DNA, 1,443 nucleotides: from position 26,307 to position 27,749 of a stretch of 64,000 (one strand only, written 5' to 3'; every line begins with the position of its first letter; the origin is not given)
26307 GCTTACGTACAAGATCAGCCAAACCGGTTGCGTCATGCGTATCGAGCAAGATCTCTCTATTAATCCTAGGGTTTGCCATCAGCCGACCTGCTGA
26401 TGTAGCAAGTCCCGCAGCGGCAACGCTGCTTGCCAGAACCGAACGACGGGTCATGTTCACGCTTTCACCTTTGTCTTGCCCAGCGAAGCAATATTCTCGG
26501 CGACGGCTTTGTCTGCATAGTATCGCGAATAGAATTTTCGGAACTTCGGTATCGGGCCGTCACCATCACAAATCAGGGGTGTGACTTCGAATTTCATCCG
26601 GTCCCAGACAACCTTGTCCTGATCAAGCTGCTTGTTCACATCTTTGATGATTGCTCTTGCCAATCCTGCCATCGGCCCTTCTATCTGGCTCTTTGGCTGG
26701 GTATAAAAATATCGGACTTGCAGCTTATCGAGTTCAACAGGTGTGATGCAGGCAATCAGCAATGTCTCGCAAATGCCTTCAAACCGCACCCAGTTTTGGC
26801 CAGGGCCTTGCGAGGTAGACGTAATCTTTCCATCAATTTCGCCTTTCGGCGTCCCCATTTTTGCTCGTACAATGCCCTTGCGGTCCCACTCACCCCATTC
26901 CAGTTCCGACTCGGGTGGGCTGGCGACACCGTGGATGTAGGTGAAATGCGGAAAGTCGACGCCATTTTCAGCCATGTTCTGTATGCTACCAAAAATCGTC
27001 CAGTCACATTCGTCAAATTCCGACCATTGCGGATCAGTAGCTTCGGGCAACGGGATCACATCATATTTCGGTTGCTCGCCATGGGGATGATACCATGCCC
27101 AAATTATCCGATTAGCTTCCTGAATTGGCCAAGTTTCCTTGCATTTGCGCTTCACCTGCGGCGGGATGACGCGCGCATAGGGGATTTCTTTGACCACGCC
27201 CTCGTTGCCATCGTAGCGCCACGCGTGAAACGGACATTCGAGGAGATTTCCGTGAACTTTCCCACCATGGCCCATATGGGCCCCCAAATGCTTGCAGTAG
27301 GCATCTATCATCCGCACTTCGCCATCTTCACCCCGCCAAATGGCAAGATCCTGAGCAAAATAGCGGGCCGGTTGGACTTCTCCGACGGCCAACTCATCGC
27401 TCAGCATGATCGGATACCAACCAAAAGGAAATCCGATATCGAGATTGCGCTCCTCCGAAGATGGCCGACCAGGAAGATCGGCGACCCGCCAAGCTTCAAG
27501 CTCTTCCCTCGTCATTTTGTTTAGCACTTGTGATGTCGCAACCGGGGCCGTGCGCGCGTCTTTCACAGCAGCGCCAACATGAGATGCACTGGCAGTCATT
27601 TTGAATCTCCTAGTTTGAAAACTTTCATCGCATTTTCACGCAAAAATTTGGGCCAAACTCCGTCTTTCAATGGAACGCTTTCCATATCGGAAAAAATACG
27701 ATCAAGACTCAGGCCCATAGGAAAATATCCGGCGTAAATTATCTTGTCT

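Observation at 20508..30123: Non-canonical operon: CoA ligase, atypical amidohydrolase, Rieske oxygenase, exported amidase, SDR, MFS, two Lrp genes (plus a second Rieske gene)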

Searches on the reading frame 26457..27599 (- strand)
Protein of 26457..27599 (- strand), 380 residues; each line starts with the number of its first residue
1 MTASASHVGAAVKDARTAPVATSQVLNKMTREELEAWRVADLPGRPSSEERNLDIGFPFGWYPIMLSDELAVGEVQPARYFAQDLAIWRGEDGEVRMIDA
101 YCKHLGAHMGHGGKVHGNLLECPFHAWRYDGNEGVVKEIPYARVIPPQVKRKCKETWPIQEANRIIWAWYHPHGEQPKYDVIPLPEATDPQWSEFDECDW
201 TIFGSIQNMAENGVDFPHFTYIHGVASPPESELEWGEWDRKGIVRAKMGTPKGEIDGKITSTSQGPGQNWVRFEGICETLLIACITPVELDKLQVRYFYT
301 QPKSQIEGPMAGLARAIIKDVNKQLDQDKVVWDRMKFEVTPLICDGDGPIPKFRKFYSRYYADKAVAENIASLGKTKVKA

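Call 4: search_protein_families(library=pfam, proteins=[window:26457-27599:-])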
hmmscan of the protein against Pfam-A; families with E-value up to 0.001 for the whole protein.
window:26457-27599:- (380 aa): 2 families
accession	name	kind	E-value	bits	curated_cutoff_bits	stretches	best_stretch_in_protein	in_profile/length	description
PF19298.5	KshA_C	-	2e-23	84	23.3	1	169-361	2-207/207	3-Ketosteroid 9alpha-hydroxylase C-terminal domain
PF00355.32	Rieske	-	3e-19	69.1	20.3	1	61-144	2-83/88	Rieske [2Fe-2S] domain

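Call 5: search_protein_families(library=ncbifam, proteins=[window:26457-27599:-])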
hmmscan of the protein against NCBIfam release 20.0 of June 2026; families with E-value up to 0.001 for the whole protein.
window:26457-27599:- (380 aa): 4 families
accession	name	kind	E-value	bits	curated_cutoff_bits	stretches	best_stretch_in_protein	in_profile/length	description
NF052579.1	BetMthstMoxSdmAMthl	equivalog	6.6e-16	58.2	600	1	61-228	18-183/351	4beta-methylsterol monooxygenase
NF042946.1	3PPDioc_HcaE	equivalog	9.5e-06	24.9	830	1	85-165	64-141/450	3-phenylpropionate/cinnamic acid dioxygenase subunit alpha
TIGR02377.1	MocE_fam_FeS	subfamily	3.3e-05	23.8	136.15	1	83-141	24-81/101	MocE family 2Fe-2S type ferredoxin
TIGR03228.1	anthran_1_2_A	equivalog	5.5e-05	22.1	671.9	1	82-137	61-116/438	anthranilate 1,2-dioxygenase large subunit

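Call 15: find_encoding_contigs(protein=window:26457-27599:-, flank=10000, max_places=6)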
Protein window:26457-27599:- (380 aa): no gene with exactly this product is on record in the collection.

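Call 17: find_related_loci(query=window:26457-27599:-, collection=genome_contigs, flank=10000)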
Query window:26457-27599:- (380 aa) in genome_contigs; peptide patterns used: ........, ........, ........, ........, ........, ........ (x = any residue, [..] = any of these).
167 stretches matched a pattern; 142 encode a relative of the query (tblastn E <= 1e-3); the best 80 are kept; 80 distinct loci.
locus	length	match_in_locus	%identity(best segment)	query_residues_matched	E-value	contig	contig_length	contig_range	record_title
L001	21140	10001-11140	99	1-380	0e+0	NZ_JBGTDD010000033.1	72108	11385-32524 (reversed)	MAG: Parasphingorhabdus sp. isolate JTS-RE135 k141_9936706, whole genome shotgun sequence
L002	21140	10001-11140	86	1-380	0e+0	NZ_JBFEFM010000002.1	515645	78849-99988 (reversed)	Parasphingorhabdus sp. JC815 2, whole genome shotgun sequence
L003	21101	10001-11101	83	11-377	0e+0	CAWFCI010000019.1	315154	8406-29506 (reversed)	MAG: uncultured Alphaproteobacteria bacterium isolate MFD04651.bin.2.165 genome assembly, contig: contig_4288, whole gen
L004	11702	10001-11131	79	1-377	0e+0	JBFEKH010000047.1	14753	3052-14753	MAG: Allopontixanthobacter sp. isolate Mix_mud02.2020.12.12 k141_183883_length_14753_cov_91.3819, whole genome shotgun s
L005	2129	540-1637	81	10-380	0e+0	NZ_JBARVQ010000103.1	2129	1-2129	MAG: Albidovulum sp. isolate MFD12160_ilm_asm_bin2 k127_27489, whole genome shotgun sequence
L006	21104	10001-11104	82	1-363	0e+0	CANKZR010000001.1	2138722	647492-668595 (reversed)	uncultured Sphingomonadaceae bacterium isolate 3-2009-L.fasta genome assembly, contig: NODE_1, whole genome shotgun sequ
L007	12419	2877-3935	84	10-362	0e+0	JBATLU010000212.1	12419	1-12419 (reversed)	MAG: Pontixanthobacter sp. isolate MFD10474_ilm_asm_bin21 k127_269266, whole genome shotgun sequence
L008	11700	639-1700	81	14-367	0e+0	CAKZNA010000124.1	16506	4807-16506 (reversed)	MAG TPA_asm: uncultured Sphingomonadales bacterium isolate ERR2094169_bin.63_CONCOCT_v1.1_MAG genome assembly, contig: E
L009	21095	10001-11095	75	1-365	0e+0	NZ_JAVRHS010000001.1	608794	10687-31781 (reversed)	Croceicoccus esteveae strain F390 1, whole genome shotgun sequence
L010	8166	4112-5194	75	2-362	0e+0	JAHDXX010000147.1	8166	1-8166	MAG: Sphingomonadaceae bacterium isolate PRO20 NODE_8601_length_8166_cov_4.948958, whole genome shotgun sequence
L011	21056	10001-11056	77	11-362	0e+0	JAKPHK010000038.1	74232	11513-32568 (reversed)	MAG: Pseudomonadota bacterium isolate USOA134_maxbin.089 k141_655340, whole genome shotgun sequence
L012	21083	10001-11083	75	2-362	0e+0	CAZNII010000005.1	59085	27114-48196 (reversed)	MAG TPA_asm: uncultured Novosphingobium sp. isolate SRP342105_co3_388 genome assembly, contig: NODE_304_length_59085_cov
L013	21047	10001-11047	77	14-362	0e+0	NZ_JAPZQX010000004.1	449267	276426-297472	MAG: Novosphingobium sp. isolate LE17-10A c_000000002670, whole genome shotgun sequence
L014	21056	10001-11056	77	11-362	0e+0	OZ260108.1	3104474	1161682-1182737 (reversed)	MAG: Sphingomonadaceae bacterium isolate NI281-mx-bin06 genome assembly, chromosome: 1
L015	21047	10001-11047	77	14-362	0e+0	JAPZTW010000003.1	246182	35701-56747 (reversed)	MAG: Sphingomonadaceae bacterium isolate LE19-251.1G c_000000005086, whole genome shotgun sequence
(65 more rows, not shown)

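Call 37: search_dna_similar(query=window:26457-27599:-, collection=plasmids, mode=protein, max_rows=25)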
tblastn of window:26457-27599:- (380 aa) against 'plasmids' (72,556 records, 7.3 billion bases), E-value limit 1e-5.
Records with a match: 375; places in all: 494; records where one place covers at least 80% of the query: 53.
Best place of each record, by identity: 60-80% 15; <60% 360.
By first word of the organism name: Rhizobium 116; Sinorhizobium 25; Streptomyces 19; Burkholderia 17; Novosphingobium 14; Sphingobium 14; Caballeronia 12; Cupriavidus 12; Pseudomonas 10; Rhodococcus 9; and 56 more.
By predicted mobility (MOB-suite, as given by PLSDB): non-mobilizable 245; conjugative 95; mobilizable 35.
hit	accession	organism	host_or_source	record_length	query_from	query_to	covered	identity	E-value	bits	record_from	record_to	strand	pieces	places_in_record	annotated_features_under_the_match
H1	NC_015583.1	Novosphingobium sp. PP1Y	-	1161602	14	362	92%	68.2%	6e-165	518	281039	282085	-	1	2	none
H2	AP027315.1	Sphingobium sp. TomMM15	-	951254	10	367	94%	66.5%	1e-166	523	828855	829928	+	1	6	(2Fe-2S)-binding protein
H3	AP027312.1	Sphingobium sp. TomMM7A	-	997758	10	367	94%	66.5%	1e-166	523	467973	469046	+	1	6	(2Fe-2S)-binding protein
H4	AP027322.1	Sphingobium sp. TomTYG43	-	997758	10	367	94%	66.5%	1e-166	523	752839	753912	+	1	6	(2Fe-2S)-binding protein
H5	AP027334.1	Sphingobium sp. TomTYG71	-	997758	10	367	94%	66.5%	1e-166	523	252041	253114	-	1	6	(2Fe-2S)-binding protein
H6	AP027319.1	Sphingobium sp. TomTYG42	-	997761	10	367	94%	66.5%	1e-166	523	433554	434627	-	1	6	(2Fe-2S)-binding protein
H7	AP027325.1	Sphingobium sp. TomTYG46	-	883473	10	367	94%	66.5%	3e-166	522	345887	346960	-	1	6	(2Fe-2S)-binding protein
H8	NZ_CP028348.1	Novosphingobium sp. THN1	cell culture,surface water of Lake Taihu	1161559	4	361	94%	66.5%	9e-166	520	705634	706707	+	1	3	record has no annotation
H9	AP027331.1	Sphingobium sp. TomTYG65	-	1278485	10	364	93%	66.8%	3e-165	519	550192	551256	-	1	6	(2Fe-2S)-binding protein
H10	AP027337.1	Sphingobium sp. TomTYG72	-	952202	10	370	95%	65.7%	2e-165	520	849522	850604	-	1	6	(2Fe-2S)-binding protein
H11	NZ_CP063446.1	Novosphingobium sp. ES2-1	mixed culture,activated sludge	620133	14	361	92%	68.1%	7e-165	518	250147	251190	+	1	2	Rieske 2Fe-2S domain-containing protein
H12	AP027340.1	Sphingobium sp. TomTYG73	-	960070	10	367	94%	65.9%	2e-165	520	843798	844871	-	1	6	(2Fe-2S)-binding protein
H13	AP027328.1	Sphingobium sp. TomTYG64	-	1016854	10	361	93%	67.0%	7e-165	518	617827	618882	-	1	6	(2Fe-2S)-binding protein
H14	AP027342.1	Sphingobium sp. TomTYG74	-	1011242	10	367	94%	65.6%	1e-165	520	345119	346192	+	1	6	(2Fe-2S)-binding protein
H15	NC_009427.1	Novosphingobium aromaticivorans DSM 12444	-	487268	16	361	91%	66.8%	5e-160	504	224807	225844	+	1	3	Rieske 2Fe-2S domain-containing protein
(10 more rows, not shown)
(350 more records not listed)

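Call 39: get_annotated_region(hit=H15, flank=14000)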
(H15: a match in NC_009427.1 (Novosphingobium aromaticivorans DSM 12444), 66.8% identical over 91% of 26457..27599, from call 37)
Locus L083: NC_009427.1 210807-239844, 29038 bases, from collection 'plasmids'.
description: Novosphingobium aromaticivorans DSM 12444 plasmid pNL2, complete sequence
organism: Novosphingobium aromaticivorans DSM 12444 (NCBI taxid 279238)
taxonomy: Bacteria; Pseudomonadota; Alphaproteobacteria; Sphingomonadales; Sphingomonadaceae; Novosphingobium; Novosphingobium aromaticivorans; Novosphingobium aromaticivorans DSM 12444
host: -; source: -; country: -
typing (MOB-suite, as given by PLSDB): non-mobilizable; replicon rep_cluster_531,rep_cluster_545
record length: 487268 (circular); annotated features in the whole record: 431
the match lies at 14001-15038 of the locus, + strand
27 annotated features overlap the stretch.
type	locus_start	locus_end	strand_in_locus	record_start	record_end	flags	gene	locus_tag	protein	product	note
CDS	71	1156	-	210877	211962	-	-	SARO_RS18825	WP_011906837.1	ParB/RepB/Spo0J family partition protein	GO:0007059 - chromosome segregation [Evidence IEA]; GO:0000910 - cytokinesis [Evidence IEA]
CDS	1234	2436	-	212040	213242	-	-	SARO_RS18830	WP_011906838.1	AAA family ATPase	-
CDS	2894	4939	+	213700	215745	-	-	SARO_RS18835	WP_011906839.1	PAS domain-containing methyl-accepting chemotaxis protein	GO:0006935 - chemotaxis [Evidence IEA]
CDS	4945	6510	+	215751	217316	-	-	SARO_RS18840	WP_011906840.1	chemotaxis protein CheW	-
CDS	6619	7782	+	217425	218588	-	-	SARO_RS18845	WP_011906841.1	LLM class flavin-dependent oxidoreductase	-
CDS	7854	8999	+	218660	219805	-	-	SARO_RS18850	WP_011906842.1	helix-turn-helix transcriptional regulator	-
CDS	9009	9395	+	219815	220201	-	-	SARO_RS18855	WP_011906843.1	steroid Delta-isomerase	GO:0008202 - steroid metabolic process [Evidence IEA]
CDS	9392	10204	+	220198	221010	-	-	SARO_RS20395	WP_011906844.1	TIM barrel protein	-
CDS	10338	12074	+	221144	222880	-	-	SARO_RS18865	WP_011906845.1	class I adenylate-forming enzyme family protein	-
CDS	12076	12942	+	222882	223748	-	-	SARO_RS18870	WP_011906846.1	amidohydrolase family protein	-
CDS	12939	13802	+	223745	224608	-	-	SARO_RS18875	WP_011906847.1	SDR family NAD(P)-dependent oxidoreductase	-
CDS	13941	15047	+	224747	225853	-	-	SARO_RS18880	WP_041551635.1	Rieske 2Fe-2S domain-containing protein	-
CDS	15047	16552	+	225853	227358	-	-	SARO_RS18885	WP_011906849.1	amidase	-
CDS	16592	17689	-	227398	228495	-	-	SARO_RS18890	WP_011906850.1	NADH:flavin oxidoreductase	-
CDS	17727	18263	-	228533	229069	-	-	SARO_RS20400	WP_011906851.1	Lrp/AsnC family transcriptional regulator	-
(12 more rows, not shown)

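Call 46: search_solved_structures(query=window:26457-27599:-, max_evalue=0.001)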
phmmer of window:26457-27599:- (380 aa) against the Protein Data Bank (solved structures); distinct sequences matched with E-value up to 0.001: 30.
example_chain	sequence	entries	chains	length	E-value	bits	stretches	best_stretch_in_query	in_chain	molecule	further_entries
4qdf_B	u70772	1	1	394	1.4e-36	129.4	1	57-364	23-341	3-ketosteroid 9alpha-hydroxylase oxygenase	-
4qdc_A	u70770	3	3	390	1.3e-32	116.4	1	57-364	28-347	3-ketosteroid 9alpha-hydroxylase oxygenase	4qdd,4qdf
2zyl_A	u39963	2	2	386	6.6e-29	104.2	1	56-365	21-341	POSSIBLE OXIDOREDUCTASE | 3-ketosteroid-9-alpha-monooxygenase oxygenase subunit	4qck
6wnc_A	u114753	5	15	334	5.2e-16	61.7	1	59-274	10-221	SxtDIOX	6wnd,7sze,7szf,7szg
7fhr_A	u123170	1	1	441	5.2e-15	58.4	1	60-224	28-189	Putative Phthalate 4,5-dioxygenase, subunit alpha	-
6wn3_A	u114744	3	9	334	9.5e-15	57.6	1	60-224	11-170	SxtT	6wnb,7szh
7fjl_A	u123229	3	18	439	2.4e-12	49.7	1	61-180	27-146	Rieske (2Fe-2S) domain protein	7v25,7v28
4nbg_A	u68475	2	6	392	4.5e-11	45.5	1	54-223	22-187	Terminal oxygenase component of carbazole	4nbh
4nbc_A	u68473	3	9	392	4.6e-11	45.5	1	54-223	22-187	Terminal oxygenase component of carbazole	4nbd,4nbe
4nb8_A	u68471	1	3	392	4.7e-11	45.4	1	54-223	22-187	Terminal oxygenase component of carbazole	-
1ww9_A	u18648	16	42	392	4.8e-11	45.4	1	54-223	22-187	terminal oxygenase component of carbazole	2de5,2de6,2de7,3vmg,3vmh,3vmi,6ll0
4nbf_A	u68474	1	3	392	4.8e-11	45.4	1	54-223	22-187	Terminal oxygenase component of carbazole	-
4nb9_A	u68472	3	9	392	4.8e-11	45.4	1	54-223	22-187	Terminal oxygenase component of carbazole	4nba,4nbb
9ina_A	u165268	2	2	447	2.8e-09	39.5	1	61-224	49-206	Rieske (2Fe-2S) domain protein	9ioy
6icp_A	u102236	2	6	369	1.1e-07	34.3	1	80-224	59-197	Methylxanthine N1-demethylase NdmA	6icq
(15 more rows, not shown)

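Call 75: get_annotated_region(hit=H2, flank=20000)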
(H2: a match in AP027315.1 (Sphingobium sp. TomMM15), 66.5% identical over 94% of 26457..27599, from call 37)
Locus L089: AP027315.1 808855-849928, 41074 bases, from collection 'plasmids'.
description: Sphingobium sp. TomMM15 plasmid pTomMM15a DNA, complete genome
organism: Sphingobium sp. TomMM15 (NCBI taxid 3028882)
taxonomy: Bacteria; Pseudomonadota; Alphaproteobacteria; Sphingomonadales; Sphingomonadaceae; Sphingobium; Sphingobium sp. TomMM15
host: -; source: -; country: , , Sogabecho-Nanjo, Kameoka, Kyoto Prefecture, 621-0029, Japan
typing (MOB-suite, as given by PLSDB): non-mobilizable
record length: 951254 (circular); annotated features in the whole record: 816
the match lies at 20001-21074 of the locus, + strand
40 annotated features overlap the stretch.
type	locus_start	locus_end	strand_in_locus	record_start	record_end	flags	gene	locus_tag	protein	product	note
CDS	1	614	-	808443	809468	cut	-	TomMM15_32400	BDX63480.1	acriflavine resistance protein E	-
CDS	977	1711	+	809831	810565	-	-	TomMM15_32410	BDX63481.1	DNA-binding response regulator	-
CDS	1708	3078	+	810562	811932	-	-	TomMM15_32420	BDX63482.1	hypothetical protein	-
CDS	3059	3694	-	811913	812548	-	-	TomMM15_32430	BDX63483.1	hypothetical protein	-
CDS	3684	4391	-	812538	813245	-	modB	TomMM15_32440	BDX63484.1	molybdate ABC transporter permease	-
CDS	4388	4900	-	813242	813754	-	-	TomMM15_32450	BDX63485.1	hypothetical protein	-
CDS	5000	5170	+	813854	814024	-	-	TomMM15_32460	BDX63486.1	hypothetical protein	-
CDS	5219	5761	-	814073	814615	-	-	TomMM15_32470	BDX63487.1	hypothetical protein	-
CDS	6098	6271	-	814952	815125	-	-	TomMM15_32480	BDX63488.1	hypothetical protein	-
CDS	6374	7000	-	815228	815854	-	-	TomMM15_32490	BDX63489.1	hypothetical protein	-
CDS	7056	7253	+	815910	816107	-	-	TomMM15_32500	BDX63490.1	hypothetical protein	-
CDS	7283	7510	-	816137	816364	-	-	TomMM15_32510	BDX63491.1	hypothetical protein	-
CDS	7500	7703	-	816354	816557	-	-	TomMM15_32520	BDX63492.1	hypothetical protein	-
CDS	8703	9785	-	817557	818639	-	-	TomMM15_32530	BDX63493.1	enoyl-CoA hydratase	-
CDS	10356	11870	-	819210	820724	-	glpD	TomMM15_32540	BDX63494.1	glycerol-3-phosphate dehydrogenase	-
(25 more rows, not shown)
